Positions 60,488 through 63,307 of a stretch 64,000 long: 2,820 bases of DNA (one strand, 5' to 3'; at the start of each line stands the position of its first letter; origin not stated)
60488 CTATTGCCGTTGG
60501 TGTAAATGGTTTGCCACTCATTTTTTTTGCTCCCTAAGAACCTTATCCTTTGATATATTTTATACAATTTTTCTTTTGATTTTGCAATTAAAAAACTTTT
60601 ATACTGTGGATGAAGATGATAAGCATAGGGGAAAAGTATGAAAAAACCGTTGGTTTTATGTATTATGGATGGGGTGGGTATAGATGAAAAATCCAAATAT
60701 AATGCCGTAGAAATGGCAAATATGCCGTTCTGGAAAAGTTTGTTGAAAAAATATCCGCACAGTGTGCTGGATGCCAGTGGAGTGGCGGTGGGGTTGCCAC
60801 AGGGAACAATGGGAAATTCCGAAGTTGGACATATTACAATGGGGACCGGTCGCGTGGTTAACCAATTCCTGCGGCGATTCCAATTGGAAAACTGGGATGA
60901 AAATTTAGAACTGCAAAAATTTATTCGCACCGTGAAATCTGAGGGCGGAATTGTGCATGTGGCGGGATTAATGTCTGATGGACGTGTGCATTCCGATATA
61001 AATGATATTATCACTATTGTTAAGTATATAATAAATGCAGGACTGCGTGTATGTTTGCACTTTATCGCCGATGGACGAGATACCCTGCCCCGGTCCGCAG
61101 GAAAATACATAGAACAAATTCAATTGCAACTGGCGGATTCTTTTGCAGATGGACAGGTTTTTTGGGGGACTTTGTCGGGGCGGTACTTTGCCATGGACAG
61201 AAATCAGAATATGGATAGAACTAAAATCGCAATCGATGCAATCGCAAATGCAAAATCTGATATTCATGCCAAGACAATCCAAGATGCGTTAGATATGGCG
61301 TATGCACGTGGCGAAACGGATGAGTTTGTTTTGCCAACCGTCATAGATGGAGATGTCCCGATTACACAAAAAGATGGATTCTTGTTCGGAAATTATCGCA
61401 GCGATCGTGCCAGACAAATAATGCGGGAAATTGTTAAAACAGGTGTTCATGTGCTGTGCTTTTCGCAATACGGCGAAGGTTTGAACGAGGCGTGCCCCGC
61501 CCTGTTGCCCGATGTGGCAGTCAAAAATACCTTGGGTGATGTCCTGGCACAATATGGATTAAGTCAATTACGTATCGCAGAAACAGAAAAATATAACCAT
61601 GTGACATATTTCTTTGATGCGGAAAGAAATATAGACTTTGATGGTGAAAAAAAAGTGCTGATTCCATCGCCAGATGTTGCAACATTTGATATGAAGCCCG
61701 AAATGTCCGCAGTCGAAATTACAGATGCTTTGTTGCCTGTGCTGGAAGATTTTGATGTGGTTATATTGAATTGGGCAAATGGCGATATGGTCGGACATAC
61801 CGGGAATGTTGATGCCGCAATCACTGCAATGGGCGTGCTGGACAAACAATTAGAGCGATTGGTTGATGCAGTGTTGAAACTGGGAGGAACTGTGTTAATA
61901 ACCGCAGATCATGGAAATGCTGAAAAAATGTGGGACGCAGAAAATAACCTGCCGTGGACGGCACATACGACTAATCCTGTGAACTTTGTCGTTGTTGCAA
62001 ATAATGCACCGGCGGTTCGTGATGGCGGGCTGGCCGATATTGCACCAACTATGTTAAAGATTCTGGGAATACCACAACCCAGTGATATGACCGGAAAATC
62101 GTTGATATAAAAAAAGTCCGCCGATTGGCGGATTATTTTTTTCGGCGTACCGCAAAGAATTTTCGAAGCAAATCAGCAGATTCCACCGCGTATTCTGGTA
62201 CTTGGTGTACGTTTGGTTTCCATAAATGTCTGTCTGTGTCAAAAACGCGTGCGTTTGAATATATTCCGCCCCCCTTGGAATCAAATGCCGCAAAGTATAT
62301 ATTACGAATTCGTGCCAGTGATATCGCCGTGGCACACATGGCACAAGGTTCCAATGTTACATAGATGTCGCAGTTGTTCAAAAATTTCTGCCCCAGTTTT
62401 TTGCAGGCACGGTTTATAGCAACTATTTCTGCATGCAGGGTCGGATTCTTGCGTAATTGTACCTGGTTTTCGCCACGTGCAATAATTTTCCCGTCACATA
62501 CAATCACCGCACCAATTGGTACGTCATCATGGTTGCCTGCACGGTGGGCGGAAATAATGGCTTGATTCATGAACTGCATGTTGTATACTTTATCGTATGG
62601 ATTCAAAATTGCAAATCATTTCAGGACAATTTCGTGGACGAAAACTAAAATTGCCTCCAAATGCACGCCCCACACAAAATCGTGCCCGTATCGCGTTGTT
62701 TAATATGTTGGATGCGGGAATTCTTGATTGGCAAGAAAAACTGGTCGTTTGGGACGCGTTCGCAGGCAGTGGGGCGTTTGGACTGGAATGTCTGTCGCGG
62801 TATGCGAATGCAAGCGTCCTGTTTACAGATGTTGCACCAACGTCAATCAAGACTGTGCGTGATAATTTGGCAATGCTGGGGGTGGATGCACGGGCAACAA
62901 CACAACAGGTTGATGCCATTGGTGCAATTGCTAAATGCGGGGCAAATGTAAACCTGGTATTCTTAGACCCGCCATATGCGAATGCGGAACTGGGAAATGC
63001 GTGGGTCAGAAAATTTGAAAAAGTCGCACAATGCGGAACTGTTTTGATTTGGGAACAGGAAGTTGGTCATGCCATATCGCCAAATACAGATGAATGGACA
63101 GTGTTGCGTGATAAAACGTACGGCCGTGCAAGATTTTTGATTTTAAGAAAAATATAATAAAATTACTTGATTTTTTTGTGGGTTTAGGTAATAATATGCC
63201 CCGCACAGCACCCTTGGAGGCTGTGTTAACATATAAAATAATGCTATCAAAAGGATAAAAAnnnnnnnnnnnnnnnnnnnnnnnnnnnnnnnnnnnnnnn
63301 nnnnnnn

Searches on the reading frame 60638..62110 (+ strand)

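Call 14: search_protein_families(library=pfam, proteins=[window:60638-62110:+], max_evalue=0.00001)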
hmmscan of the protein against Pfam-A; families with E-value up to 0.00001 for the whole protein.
window:60638-62110:+ (490 aa): 2 families
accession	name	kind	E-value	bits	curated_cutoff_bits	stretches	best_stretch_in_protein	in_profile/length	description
PF01676.23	Metalloenzyme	-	3.3e-71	240.2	24.3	1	3-479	1-251/252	Metalloenzyme superfamily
PF06415.18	iPGM_N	-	2.8e-49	168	27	1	86-268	10-194/217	BPG-independent PGAM N-terminus (iPGM_N)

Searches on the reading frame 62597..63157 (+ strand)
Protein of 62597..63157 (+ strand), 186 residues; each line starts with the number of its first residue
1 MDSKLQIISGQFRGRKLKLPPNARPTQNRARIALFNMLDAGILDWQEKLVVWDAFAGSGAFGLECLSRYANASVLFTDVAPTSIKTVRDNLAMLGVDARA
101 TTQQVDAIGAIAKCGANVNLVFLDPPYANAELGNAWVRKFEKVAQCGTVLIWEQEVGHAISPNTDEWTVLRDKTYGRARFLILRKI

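Call 14: search_protein_families(library=pfam, proteins=[window:62597-63157:+], max_evalue=0.00001)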
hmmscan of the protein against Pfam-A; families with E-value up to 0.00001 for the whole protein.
window:62597-63157:+ (186 aa): 1 family
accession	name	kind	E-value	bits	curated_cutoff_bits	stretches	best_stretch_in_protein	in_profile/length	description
PF03602.21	Cons_hypoth95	-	1.6e-35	122.9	24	1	5-182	1-180/182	Conserved hypothetical protein 95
